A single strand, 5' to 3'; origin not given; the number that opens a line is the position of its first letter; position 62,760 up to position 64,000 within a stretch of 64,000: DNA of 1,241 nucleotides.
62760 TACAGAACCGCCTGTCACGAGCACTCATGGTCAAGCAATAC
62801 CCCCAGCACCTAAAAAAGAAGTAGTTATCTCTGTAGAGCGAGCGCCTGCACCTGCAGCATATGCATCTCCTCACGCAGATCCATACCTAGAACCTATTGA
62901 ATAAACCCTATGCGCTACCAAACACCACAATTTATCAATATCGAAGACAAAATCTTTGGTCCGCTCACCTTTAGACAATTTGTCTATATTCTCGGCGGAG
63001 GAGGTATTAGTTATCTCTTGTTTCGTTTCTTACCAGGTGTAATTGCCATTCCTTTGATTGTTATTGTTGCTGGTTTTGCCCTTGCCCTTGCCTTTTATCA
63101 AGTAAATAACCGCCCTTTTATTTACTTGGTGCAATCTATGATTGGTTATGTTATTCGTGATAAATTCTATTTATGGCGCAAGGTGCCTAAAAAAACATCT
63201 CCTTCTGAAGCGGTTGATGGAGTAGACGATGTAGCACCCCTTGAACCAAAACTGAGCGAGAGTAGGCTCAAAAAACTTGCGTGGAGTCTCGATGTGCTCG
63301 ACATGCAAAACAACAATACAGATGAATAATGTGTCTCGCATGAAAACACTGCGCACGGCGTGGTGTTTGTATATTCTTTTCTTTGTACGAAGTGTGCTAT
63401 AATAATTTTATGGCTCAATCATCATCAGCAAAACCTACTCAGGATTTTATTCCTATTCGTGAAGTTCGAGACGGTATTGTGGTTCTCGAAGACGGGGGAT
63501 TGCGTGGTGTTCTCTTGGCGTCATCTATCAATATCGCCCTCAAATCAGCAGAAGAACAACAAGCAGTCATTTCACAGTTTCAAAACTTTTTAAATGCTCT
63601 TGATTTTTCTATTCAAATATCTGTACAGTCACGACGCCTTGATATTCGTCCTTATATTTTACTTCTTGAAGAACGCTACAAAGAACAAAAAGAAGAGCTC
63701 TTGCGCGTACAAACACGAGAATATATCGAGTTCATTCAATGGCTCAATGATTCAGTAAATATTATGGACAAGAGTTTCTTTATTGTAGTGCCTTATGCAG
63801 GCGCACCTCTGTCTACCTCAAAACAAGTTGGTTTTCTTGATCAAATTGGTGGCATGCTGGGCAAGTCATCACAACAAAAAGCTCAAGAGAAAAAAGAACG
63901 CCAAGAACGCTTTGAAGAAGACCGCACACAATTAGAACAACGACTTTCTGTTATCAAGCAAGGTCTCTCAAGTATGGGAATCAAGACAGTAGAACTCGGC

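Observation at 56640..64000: T4SS-like cluster (PrgH/VirB6-like, PrgI-like and VirB4-like) with accessory secreted and Ca-binding-repeat proteins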

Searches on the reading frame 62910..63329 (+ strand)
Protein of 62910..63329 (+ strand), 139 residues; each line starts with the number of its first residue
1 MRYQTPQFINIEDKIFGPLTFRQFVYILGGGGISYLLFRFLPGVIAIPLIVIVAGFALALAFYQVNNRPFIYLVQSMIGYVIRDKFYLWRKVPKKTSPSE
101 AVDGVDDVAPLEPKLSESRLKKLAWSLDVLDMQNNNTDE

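Call 6: search_protein_families(library=pfam, proteins=[window:62910-63329:+], max_evalue=1)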
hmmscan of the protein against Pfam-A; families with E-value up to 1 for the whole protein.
window:62910-63329:+ (139 aa): 2 families
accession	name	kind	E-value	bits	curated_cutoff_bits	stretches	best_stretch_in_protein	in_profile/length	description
PF12666.12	PrgI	-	4.3e-11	43.6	27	1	10-89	8-85/91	PrgI family protein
PF12648.12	TcpE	-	0.084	13.8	29.9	1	18-86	23-93/100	TcpE family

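Call 7: search_protein_families(library=ncbifam, proteins=[window:62910-63329:+], max_evalue=1)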
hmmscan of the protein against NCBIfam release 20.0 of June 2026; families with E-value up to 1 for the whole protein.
window:62910-63329:+ (139 aa): 2 families
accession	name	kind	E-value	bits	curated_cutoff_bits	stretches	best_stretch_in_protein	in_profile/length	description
NF042935.1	SCO6880_fam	subfamily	0.014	14.4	60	1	14-83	12-80/477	SCO6880 family protein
NF043061.1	MMSYN1_0325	equivalog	0.63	9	450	1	13-89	283-362/491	MFS cation transporter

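Call 8: find_encoding_contigs(protein=window:62910-63329:+, flank=10000, max_places=6)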
Protein window:62910-63329:+ (139 aa): 7 contigs read that carry it; 6 places shown.
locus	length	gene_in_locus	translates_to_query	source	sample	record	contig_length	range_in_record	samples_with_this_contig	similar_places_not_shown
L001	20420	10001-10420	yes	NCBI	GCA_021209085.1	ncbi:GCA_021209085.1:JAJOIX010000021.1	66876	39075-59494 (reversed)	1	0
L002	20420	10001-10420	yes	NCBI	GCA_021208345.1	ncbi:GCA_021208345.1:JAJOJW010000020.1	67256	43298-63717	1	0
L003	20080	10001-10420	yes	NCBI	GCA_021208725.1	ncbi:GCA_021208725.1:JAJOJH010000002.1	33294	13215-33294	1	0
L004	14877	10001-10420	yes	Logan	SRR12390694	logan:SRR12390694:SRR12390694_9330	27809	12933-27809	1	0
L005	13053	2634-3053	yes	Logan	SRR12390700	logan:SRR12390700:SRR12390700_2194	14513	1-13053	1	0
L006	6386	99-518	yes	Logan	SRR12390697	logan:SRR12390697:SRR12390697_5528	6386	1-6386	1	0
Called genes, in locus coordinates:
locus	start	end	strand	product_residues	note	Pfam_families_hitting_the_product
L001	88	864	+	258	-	-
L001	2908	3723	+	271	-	PF00398:RrnaAD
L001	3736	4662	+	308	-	PF18884:TSP3_bac (faint)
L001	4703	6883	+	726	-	-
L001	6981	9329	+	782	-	-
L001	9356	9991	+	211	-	-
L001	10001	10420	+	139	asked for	PF12666:PrgI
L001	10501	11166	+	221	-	PF26593:TraC-like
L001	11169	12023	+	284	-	-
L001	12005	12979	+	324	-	PF19044:P-loop_TraG, PF12846:AAA_10 (weak)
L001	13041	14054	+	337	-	-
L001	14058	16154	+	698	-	PF00877:NLPC_P60 (weak)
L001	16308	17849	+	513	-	PF01471:PG_binding_1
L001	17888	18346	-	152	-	PF01424:R3H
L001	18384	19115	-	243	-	PF02096:60KD_IMP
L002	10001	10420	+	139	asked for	PF12666:PrgI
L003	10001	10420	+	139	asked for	PF12666:PrgI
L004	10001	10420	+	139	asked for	PF12666:PrgI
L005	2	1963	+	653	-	?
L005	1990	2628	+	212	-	-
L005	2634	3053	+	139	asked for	PF12666:PrgI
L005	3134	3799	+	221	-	PF26593:TraC-like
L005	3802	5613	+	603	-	PF19044:P-loop_TraG, PF01935:DUF87 (weak), PF12846:AAA_10 (faint)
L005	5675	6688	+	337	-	-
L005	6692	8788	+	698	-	PF00877:NLPC_P60 (weak)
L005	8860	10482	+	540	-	PF01471:PG_binding_1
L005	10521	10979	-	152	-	PF01424:R3H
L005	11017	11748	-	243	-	PF02096:60KD_IMP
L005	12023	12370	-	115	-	PF00825:Ribonuclease_P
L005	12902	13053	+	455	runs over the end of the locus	PF11638:DnaA_N, PF00308:Bac_DnaA, PF00004:AAA (weak), PF01695:IstB_IS21, PF13173:AAA_14 (faint), PF08299:Bac_DnaA_C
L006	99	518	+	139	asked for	PF12666:PrgI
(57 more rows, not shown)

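Call 12: search_protein_families(library=pfam, proteins=[L005:3134-3799:+, L005:3802-5613:+, L005:5675-6688:+, L005:6692-8788:+, L005:8860-10482:+], max_evalue=0.1)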
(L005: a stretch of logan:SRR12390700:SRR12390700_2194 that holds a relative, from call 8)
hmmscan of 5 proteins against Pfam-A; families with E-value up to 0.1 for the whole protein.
L005:3134-3799:+ (221 aa): 3 families
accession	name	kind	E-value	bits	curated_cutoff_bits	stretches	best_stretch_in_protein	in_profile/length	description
PF13675.11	PilJ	-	0.033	14.7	26.6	0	150-196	26-75/114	Type IV pili methyl-accepting chemotaxis transducer N-term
PF14818.11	SOGA1-2-like_CC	-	0.033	14.5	26.6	1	153-184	10-41/54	SOGA 1/2-like, coiled-coil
PF11130.14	TraC_F_IV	-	0.056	12.9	28.1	1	167-214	133-175/375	TraC protein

L005:3802-5613:+ (603 aa): 4 families
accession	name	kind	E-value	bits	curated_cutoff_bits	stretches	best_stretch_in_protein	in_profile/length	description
PF19044.6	P-loop_TraG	-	8.4e-25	87.7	25.8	1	251-558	26-347/413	TraG P-loop domain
PF12846.13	AAA_10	-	6.1e-12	45.7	27.5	2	439-549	214-322/362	AAA-like domain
PF01935.23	DUF87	-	5.8e-07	30.3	23.2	1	259-321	28-92/220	Helicase HerA, central domain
PF11130.14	TraC_F_IV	-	0.0095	15.4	28.1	1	90-179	267-352/375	TraC protein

L005:5675-6688:+ (337 aa): 0 families

L005:6692-8788:+ (698 aa): 3 families
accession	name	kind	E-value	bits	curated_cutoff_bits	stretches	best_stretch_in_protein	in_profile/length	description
PF00877.26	NLPC_P60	-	6.9e-06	26.4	23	1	538-665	3-85/105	NlpC/P60 family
PF18895.5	T4SS_pilin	-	0.00066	20.1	26.6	1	386-449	2-65/71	Type IV secretion system pilin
PF16656.11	Pur_ac_phosph_N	-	0.035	15.1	30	1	43-109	11-77/93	Purple acid Phosphatase, N-terminal domain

L005:8860-10482:+ (540 aa): 1 family
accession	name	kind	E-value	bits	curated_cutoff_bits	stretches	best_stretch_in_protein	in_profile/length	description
PF01471.23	PG_binding_1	-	2.5e-10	40.8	23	1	227-282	2-57/57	Putative peptidoglycan binding domain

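Call 13: search_protein_families(library=ncbifam, proteins=[L005:3134-3799:+, L005:3802-5613:+, L005:5675-6688:+, L005:6692-8788:+, L005:8860-10482:+], max_evalue=0.1)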
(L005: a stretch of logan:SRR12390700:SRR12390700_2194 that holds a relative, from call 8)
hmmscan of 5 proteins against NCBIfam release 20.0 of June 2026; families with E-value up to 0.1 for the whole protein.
L005:3134-3799:+ (221 aa): 6 families
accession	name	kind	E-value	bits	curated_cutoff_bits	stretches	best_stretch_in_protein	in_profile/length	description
NF045975.1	VirB4_plasma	equivalog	2.7e-11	41.9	590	2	4-127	98-233/894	Mbov_0397 family ICE element conjugal transfer ATPase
NF041427.1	TrsD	subfamily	5.6e-08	32.9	200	1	11-99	16-109/201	TrsD/TraD family conjugative transfer protein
NF045971.1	conju_CD1110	equivalog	5.6e-06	24.9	325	1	10-110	1-101/752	VirB4-like conjugal transfer ATPase, CD1110 family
TIGR00929.1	VirB4_CagE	subfamily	8.7e-05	20.9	643.1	1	6-195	4-179/792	VirB4 family type IV secretion/conjugal transfer ATPase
NF042935.1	SCO6880_fam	subfamily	0.01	14.8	60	1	160-214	238-291/477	SCO6880 family protein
NF010278.0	PRK13721.1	subfamily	0.041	11.7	1177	0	164-213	168-217/874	type IV secretion system protein TraC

L005:3802-5613:+ (603 aa): 12 families
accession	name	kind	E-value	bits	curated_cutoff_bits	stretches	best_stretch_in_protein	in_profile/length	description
NF045971.1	conju_CD1110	equivalog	1.4e-112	377.4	325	1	30-572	183-734/752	VirB4-like conjugal transfer ATPase, CD1110 family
NF045975.1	VirB4_plasma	equivalog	1.1e-79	268.2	590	1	31-584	292-893/894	Mbov_0397 family ICE element conjugal transfer ATPase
TIGR02746.1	TraC-F-type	equivalog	2.2e-49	168.1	567.05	1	78-540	251-718/800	type IV secretion system protein TraC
TIGR00929.1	VirB4_CagE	subfamily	1.7e-32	112.6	643.1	1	74-554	259-725/792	VirB4 family type IV secretion/conjugal transfer ATPase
NF010278.0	PRK13721.1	subfamily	3e-18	65.1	1177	1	127-538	341-768/874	type IV secretion system protein TraC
TIGR03783.1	Bac_Flav_CT_G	subfamily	2.6e-14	52.1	261.55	1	377-558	567-762/829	TraG family conjugative transposon ATPase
NF010473.0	PRK13898.1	equivalog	8.7e-08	30.7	1050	1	258-558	451-736/801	type IV secretion system ATPase VirB4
NF041017.1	DNA_import_CedB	equivalog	1.8e-07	30.2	700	1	123-510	143-519/590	DNA import protein CedB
NF010427.0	PRK13853.1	equivalog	5.1e-05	21.4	957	1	206-548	377-711/789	type IV secretion system protein VirB4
NF010447.0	PRK13873.1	equivalog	5.6e-05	21.3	1020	1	393-537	565-710/815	conjugal transfer protein TrbE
NF052333.1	ATPase_TcpF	exception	0.027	12.3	1100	0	85-180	283-378/813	conjugal transfer ATPase TcpF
NF042935.1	SCO6880_fam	subfamily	0.091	11.7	60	0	40-201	313-476/477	SCO6880 family protein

L005:5675-6688:+ (337 aa): 0 families

L005:6692-8788:+ (698 aa): 3 families
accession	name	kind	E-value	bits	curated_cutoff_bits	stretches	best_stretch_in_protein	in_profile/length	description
NF045849.1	ICE_MMCAP2_0565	equivalog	0.00046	19.8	40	1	387-455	7-76/80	Mbov_0395 family pilin-like conjugal transfer protein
NF010495.0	PRK13914.1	equivalog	0.012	14.6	647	0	518-579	352-412/481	invasion associated endopeptidase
NF033801.3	NprX_fam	subfamily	0.045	13.6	33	0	399-422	4-26/42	NprX family peptide pheromone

L005:8860-10482:+ (540 aa): 5 families
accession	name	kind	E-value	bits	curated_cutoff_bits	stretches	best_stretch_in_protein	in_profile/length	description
TIGR03979.1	His_Ser_Rich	equivalog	0.00081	19.4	121.65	1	222-275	126-179/190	His-Xaa-Ser repeat protein HxsA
NF002183.0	PRK01029.1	equivalog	0.0028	16.7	405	1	314-395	331-411/429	Tol-Pal system protein TolB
TIGR02869.1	spore_SleB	equivalog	0.0041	17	236.5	1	223-282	9-68/201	spore cortex-lytic enzyme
TIGR02800.1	propeller_TolB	equivalog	0.012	14.5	343.15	1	317-396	198-276/418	Tol-Pal system beta propeller repeat protein TolB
NF052377.1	lmo1851_S41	exception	0.055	12.2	725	1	218-274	381-437/468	lmo1851 family serine protease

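Call 22: find_related_loci(query=L005:3802-5613:+, collection=genome_contigs, flank=10000)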
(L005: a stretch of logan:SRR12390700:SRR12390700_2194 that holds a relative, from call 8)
Query L005:3802-5613:+ (603 aa) in genome_contigs; peptide patterns used: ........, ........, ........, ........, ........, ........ (x = any residue, [..] = any of these).
600 stretches matched a pattern (row limit reached: there are more); 593 encode a relative of the query (tblastn E <= 1e-3); the best 80 are kept; 80 distinct loci.
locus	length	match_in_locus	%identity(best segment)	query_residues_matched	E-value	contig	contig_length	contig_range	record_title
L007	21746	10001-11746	80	19-600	0e+0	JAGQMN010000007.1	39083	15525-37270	MAG: Patescibacteria group bacterium isolate HKST-UBA43 NODE_7_length_39083_cov_7.890863, whole genome shotgun sequence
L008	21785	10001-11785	78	6-600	0e+0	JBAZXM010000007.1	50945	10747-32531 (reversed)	MAG: Candidatus Paceibacterota bacterium isolate SO_2017_GW1_56 NODE_3393_length_50945_cov_1.328604_OW334_2017, whole ge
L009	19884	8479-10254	78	8-600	0e+0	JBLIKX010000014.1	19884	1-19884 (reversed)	MAG: Crocinitomicaceae bacterium isolate 3300054694_38 Ga0535664_0002753, whole genome shotgun sequence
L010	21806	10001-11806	76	1-600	0e+0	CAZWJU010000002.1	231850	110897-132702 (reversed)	MAG TPA_asm: uncultured Candidatus Saccharibacteria bacterium isolate SRP278252_co2_131 genome assembly, contig: NODE_41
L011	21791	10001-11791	76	1-600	0e+0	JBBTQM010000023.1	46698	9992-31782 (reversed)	MAG: Patescibacteria group bacterium isolate H43-bin055_1 H43_bin055_1_000000000023, whole genome shotgun sequence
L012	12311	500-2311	76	1-600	0e+0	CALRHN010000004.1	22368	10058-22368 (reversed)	MAG: Candidatus Nomurabacteria bacterium isolate Ike-100m-35 genome assembly, contig: Ike-100-c802, whole genome shotgun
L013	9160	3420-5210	75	1-600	0e+0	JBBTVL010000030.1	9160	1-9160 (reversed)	MAG: Patescibacteria group bacterium isolate H51-bin144_1 H51_bin144_1_000000000030, whole genome shotgun sequence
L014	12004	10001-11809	75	1-600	0e+0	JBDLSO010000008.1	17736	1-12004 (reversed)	MAG: Candidatus Parcubacteria bacterium isolate king_2019_sw_WHONDRS-S19S_0016_AN_bin.2 scaffold_000039, whole genome sh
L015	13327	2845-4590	77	19-600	0e+0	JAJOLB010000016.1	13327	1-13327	MAG: Candidatus Paceibacterota bacterium isolate MAG-485 c_000000000142, whole genome shotgun sequence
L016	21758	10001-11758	78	15-600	0e+0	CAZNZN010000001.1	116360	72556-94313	MAG TPA_asm: uncultured Candidatus Saccharibacteria bacterium isolate SRP135725_co1_383 genome assembly, contig: NODE_75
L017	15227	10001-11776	76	9-600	0e+0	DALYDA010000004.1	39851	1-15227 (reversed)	MAG TPA_asm: Candidatus Paceibacterota bacterium isolate CTOTU14215 NODE_186_length_39851_cov_4.588376, whole genome sho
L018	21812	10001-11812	74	1-600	0e+0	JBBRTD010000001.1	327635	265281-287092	MAG: Candidatus Paceibacteria bacterium isolate La2_metabat2.186 La2_metabat2.186_K_2668458L327635_cov_18.3548, whole ge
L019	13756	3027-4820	75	1-600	0e+0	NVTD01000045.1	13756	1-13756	MAG: Candidatus Wolfebacteria bacterium isolate NORP124 Contig_source1383C_24106, whole genome shotgun sequence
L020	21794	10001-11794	74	1-600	0e+0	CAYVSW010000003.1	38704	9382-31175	MAG TPA_asm: uncultured Candidatus Saccharibacteria bacterium isolate SRP219642_co7_46 genome assembly, contig: NODE_136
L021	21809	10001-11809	75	1-602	0e+0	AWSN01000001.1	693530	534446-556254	MAG: Parcubacteria bacterium RAAC4_OD1_1 O210_OD1C00001, whole genome shotgun sequence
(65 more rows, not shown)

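Call 83: search_solved_structures(query=L005:5675-6688:+, max_evalue=1)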
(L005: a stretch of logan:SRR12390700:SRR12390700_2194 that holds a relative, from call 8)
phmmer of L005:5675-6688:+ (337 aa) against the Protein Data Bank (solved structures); distinct sequences matched with E-value up to 1: 2.
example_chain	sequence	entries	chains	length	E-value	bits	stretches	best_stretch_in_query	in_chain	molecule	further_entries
6d0h_A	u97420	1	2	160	0.32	13.4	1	86-133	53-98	ParT: COG5654 (RES domain) toxin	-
6d0i_A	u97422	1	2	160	0.36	13.3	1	87-133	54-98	ParT: COG5654 (RES domain) toxin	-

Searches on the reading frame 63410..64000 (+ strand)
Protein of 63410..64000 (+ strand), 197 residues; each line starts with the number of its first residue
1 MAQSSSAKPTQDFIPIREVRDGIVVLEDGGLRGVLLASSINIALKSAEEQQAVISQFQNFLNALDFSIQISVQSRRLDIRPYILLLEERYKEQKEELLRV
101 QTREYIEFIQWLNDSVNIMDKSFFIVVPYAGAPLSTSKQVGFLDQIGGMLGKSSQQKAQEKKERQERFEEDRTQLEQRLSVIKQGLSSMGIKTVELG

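Call 6: search_protein_families(library=pfam, proteins=[window:63410-64000:+], max_evalue=1)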
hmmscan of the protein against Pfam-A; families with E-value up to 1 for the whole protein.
window:63410-64000:+ (197 aa): 4 families
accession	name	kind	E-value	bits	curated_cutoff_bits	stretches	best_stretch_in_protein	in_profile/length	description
PF14818.11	SOGA1-2-like_CC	-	0.023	15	26.6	1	153-184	10-41/54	SOGA 1/2-like, coiled-coil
PF13675.11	PilJ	-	0.091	13.3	26.6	1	150-194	26-73/114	Type IV pili methyl-accepting chemotaxis transducer N-term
PF00866.24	Ring_hydroxyl_B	-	0.12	12.9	27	1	155-189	34-68/144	Ring hydroxylating beta subunit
PF13874.11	Nup54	-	0.13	12.8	30.5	0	48-103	39-94/140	Nucleoporin complex subunit 54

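Call 7: search_protein_families(library=ncbifam, proteins=[window:63410-64000:+], max_evalue=1)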
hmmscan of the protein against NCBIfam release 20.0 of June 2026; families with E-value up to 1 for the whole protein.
window:63410-64000:+ (197 aa): 4 families
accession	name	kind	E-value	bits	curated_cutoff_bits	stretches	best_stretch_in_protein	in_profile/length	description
NF045975.1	VirB4_plasma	equivalog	6.1e-08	30.8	590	1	4-127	98-233/894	Mbov_0397 family ICE element conjugal transfer ATPase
NF041427.1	TrsD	subfamily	3.9e-06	26.8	200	1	11-99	16-109/201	TrsD/TraD family conjugative transfer protein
TIGR00929.1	VirB4_CagE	subfamily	0.00014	20.2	643.1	1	6-194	4-178/792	VirB4 family type IV secretion/conjugal transfer ATPase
NF045971.1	conju_CD1110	equivalog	0.00016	20.1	325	1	10-110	1-101/752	VirB4-like conjugal transfer ATPase, CD1110 family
